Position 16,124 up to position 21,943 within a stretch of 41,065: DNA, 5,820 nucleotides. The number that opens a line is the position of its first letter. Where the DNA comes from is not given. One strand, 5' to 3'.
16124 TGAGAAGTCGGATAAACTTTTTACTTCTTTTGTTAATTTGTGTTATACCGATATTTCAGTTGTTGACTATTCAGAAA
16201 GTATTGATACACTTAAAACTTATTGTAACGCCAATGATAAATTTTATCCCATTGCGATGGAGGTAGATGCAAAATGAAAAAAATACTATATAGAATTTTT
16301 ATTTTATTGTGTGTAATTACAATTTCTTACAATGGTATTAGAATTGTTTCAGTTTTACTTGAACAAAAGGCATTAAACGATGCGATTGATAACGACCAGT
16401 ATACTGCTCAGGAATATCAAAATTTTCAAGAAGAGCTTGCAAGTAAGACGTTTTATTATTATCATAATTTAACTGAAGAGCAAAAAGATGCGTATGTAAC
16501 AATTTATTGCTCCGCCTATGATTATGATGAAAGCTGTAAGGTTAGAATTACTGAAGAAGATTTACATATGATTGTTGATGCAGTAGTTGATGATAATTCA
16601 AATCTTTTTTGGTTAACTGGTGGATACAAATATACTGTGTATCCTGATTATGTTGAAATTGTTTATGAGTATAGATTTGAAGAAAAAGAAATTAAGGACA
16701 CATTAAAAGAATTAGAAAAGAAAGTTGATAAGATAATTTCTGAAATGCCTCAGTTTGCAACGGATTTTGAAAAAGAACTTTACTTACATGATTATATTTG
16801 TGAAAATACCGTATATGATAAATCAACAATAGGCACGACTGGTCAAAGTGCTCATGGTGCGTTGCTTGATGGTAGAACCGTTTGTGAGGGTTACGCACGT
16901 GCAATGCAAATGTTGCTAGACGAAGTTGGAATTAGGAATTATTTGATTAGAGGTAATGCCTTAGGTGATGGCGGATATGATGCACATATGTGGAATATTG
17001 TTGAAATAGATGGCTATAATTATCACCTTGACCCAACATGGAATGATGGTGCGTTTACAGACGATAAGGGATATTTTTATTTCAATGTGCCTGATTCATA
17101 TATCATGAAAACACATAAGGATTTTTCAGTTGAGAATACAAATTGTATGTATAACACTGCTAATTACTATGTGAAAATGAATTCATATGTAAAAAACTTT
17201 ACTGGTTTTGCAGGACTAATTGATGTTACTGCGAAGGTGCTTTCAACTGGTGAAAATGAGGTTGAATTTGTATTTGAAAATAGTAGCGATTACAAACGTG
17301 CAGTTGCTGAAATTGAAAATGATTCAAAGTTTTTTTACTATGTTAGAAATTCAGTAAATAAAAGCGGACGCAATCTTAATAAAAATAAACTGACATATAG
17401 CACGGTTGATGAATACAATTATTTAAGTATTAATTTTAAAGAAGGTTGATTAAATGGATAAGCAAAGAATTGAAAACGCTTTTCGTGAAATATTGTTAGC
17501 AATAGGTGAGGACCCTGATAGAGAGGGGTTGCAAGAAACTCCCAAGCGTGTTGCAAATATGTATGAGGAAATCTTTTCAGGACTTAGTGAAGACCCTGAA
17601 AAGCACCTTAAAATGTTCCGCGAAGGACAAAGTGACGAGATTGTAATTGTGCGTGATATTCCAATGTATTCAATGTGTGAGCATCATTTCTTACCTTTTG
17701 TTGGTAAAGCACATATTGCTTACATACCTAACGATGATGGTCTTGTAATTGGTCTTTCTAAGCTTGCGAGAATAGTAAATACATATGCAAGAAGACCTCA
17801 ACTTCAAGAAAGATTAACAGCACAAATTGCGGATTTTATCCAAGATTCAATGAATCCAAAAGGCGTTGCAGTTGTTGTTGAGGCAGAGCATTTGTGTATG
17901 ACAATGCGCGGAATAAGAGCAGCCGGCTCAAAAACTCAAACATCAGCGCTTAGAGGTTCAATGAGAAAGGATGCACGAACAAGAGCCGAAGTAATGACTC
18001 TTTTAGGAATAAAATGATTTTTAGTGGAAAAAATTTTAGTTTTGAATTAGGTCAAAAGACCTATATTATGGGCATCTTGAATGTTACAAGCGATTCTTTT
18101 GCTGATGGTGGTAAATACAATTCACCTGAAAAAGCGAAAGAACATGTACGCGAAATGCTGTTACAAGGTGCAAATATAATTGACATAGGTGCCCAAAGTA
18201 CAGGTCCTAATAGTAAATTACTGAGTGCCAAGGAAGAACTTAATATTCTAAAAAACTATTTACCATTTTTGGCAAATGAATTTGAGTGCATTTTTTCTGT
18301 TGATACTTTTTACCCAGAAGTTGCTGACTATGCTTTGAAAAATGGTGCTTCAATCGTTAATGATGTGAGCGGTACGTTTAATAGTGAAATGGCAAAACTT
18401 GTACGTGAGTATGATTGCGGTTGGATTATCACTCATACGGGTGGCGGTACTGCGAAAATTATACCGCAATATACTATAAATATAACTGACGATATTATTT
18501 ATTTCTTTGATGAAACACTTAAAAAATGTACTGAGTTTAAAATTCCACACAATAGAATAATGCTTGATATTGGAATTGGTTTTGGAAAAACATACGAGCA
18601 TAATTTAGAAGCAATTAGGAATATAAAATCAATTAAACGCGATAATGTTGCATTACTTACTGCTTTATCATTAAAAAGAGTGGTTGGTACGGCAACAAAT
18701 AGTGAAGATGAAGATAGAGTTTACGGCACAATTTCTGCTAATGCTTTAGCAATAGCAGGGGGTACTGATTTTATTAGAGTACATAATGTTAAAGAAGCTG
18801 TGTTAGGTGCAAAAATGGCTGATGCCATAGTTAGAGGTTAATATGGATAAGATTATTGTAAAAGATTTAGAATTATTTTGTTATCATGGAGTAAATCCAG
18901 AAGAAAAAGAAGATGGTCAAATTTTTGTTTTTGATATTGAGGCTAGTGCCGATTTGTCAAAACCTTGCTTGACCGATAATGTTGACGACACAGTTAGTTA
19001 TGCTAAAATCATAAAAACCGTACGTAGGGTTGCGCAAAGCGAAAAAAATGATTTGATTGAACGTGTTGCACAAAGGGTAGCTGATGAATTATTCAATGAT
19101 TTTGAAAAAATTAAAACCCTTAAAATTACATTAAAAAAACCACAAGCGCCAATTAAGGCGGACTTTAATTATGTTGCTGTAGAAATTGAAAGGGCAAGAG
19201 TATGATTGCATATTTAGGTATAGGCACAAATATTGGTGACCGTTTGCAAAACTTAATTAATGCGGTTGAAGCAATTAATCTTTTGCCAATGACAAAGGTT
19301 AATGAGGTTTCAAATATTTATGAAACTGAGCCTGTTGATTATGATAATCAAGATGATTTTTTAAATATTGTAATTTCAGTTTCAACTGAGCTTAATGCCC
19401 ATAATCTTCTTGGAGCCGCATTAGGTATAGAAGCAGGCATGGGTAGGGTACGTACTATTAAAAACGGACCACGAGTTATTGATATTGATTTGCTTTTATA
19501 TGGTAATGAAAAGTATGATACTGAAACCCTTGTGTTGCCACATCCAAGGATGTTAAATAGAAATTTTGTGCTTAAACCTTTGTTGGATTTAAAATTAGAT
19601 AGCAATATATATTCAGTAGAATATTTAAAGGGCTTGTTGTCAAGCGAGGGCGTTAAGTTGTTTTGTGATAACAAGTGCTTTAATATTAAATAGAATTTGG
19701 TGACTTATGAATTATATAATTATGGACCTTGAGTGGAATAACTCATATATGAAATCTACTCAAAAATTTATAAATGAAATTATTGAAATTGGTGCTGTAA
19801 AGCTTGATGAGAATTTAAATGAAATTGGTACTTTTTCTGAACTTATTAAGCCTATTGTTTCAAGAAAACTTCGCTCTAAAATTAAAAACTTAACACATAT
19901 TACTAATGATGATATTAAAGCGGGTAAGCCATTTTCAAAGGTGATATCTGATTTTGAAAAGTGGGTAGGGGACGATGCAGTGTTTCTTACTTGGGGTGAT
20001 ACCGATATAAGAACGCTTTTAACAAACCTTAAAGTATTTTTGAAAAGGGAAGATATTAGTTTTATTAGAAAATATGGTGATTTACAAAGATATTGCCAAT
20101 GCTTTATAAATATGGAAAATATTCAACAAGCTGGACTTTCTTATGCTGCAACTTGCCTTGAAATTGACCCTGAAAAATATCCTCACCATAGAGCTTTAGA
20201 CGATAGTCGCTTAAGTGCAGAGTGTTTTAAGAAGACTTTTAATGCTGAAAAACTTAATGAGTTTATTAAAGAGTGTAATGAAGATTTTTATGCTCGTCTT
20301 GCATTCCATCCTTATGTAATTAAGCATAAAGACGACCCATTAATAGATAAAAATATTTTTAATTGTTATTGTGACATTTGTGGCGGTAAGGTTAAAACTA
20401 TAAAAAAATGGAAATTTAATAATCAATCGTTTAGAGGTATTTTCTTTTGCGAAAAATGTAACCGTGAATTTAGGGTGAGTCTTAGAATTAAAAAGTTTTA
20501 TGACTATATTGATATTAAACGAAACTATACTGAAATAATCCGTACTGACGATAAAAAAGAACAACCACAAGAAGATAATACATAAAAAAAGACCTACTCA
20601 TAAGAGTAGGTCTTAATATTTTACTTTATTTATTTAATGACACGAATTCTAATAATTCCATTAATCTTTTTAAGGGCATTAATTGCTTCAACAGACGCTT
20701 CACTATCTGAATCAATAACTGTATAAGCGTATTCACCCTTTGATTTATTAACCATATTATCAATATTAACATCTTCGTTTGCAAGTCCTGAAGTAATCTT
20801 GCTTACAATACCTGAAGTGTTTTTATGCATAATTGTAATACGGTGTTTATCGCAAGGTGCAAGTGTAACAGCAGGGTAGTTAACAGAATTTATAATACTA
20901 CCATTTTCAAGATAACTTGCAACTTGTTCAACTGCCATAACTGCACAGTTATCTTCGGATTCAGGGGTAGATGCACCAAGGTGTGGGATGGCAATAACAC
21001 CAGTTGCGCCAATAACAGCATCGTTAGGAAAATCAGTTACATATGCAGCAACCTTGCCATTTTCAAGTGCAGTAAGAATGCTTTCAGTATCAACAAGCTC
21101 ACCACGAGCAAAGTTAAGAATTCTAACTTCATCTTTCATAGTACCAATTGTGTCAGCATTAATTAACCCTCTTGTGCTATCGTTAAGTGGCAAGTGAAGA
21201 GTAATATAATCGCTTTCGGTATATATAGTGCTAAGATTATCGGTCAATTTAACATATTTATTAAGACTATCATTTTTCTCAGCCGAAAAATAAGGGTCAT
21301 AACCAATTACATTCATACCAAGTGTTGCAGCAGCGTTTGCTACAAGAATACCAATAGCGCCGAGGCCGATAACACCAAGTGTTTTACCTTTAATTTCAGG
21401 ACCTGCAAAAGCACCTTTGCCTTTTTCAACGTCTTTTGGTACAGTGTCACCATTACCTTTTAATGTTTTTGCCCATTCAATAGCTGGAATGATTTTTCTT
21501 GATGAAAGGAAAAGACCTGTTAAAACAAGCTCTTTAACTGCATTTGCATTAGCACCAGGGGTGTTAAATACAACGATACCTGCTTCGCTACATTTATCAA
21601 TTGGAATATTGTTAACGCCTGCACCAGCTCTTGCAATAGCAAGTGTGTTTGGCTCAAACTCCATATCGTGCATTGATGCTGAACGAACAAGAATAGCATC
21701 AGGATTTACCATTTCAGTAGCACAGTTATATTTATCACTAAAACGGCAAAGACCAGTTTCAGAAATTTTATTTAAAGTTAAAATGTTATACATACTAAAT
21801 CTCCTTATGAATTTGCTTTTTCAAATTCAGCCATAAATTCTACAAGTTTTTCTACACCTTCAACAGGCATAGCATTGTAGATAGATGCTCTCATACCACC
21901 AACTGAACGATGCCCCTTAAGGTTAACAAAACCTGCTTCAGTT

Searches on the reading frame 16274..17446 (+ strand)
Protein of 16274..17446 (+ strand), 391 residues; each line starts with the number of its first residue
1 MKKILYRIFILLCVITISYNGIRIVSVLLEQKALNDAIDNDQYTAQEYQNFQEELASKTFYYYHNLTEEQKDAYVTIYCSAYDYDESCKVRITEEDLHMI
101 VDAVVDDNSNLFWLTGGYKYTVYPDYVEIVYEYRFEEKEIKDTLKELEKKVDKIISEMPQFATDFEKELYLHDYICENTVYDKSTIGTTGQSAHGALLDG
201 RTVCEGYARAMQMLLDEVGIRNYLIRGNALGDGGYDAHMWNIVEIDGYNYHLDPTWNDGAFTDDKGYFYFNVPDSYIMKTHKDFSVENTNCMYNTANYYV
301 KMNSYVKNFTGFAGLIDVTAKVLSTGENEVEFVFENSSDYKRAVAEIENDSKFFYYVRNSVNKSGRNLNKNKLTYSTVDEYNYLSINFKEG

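Call 36: search_protein_families(library=pfam, proteins=[window:16274-17446:+], max_evalue=0.00001)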
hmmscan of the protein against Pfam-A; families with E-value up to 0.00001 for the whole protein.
window:16274-17446:+ (391 aa): 1 family
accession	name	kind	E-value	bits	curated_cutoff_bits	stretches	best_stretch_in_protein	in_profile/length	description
PF01841.26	Transglut_core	-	1.3e-09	38.7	23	1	163-250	13-103/108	Transglutaminase-like superfamily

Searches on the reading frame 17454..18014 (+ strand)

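Call 36: search_protein_families(library=pfam, proteins=[window:17454-18014:+], max_evalue=0.00001)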
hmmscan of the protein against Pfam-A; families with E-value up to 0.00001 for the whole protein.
window:17454-18014:+ (187 aa): 1 family
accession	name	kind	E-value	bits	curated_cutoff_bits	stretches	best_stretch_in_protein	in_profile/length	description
PF01227.27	GTP_cyclohydroI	-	3.6e-78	261.5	27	1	6-184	1-178/179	GTP cyclohydrolase I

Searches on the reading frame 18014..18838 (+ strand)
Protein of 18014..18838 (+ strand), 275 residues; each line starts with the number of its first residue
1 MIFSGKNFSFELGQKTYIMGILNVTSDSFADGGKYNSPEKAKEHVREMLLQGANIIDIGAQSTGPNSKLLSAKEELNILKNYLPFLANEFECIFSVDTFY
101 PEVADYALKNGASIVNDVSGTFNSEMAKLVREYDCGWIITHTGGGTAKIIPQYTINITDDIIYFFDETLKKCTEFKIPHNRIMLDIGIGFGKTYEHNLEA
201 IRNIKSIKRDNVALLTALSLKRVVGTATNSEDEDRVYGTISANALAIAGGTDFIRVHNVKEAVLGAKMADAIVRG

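Call 36: search_protein_families(library=pfam, proteins=[window:18014-18838:+], max_evalue=0.00001)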
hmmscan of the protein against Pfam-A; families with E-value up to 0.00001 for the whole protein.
window:18014-18838:+ (275 aa): 1 family
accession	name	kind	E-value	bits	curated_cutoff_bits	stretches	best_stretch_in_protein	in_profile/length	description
PF00809.28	Pterin_bind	-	2.6e-63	214.4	25.5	1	19-257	1-244/244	Pterin binding enzyme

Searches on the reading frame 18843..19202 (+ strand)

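Call 37: search_protein_families(library=pfam, proteins=[window:18843-19202:+], max_evalue=0.00001)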
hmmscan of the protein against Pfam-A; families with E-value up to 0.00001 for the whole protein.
window:18843-19202:+ (120 aa): 1 family
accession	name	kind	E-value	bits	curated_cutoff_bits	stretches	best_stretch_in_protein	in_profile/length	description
PF02152.23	FolB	-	2.3e-37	128.4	31.8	1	4-116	1-113/113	Dihydroneopterin aldolase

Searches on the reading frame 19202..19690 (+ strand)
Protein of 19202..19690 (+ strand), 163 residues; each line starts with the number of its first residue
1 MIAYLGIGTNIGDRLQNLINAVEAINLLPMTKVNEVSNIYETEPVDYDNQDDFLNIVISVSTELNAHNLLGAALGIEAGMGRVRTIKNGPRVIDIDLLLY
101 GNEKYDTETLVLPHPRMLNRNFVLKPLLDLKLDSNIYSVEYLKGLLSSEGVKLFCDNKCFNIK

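Call 37: search_protein_families(library=pfam, proteins=[window:19202-19690:+], max_evalue=0.00001)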
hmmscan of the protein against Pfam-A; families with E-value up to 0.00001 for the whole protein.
window:19202-19690:+ (163 aa): 1 family
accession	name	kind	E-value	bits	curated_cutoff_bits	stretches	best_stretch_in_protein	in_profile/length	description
PF01288.25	HPPK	-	1.5e-37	129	25.7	1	4-130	1-114/116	7,8-dihydro-6-hydroxymethylpterin-pyrophosphokinase (HPPK)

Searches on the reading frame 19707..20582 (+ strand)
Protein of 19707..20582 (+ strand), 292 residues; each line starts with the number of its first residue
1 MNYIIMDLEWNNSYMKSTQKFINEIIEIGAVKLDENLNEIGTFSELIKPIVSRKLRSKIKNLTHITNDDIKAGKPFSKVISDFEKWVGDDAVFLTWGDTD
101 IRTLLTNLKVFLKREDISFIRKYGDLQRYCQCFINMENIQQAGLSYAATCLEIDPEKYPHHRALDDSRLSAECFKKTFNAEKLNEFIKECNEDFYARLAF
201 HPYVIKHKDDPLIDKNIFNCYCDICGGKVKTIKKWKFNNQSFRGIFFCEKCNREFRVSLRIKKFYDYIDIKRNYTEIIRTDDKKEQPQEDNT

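Call 37: search_protein_families(library=pfam, proteins=[window:19707-20582:+], max_evalue=0.00001)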
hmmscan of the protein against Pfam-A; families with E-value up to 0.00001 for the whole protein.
window:19707-20582:+ (292 aa): 1 family
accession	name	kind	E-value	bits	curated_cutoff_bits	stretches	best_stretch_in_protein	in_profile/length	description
PF00929.31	RNase_T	-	2.6e-18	67.5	24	1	23-174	16-164/164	Exonuclease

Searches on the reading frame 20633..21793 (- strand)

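Call 37: search_protein_families(library=pfam, proteins=[window:20633-21793:-], max_evalue=0.00001)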
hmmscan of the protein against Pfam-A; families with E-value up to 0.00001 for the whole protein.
window:20633-21793:- (387 aa): 2 families
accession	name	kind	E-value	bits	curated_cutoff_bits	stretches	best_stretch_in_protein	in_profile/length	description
PF02826.25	2-Hacid_dh_C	-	1.1e-38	132.9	25.1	1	124-273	24-178/178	D-isomer specific 2-hydroxyacid dehydrogenase, NAD binding domain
PF00389.36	2-Hacid_dh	-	3e-17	63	24.6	1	21-305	30-134/134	D-isomer specific 2-hydroxyacid dehydrogenase, catalytic domain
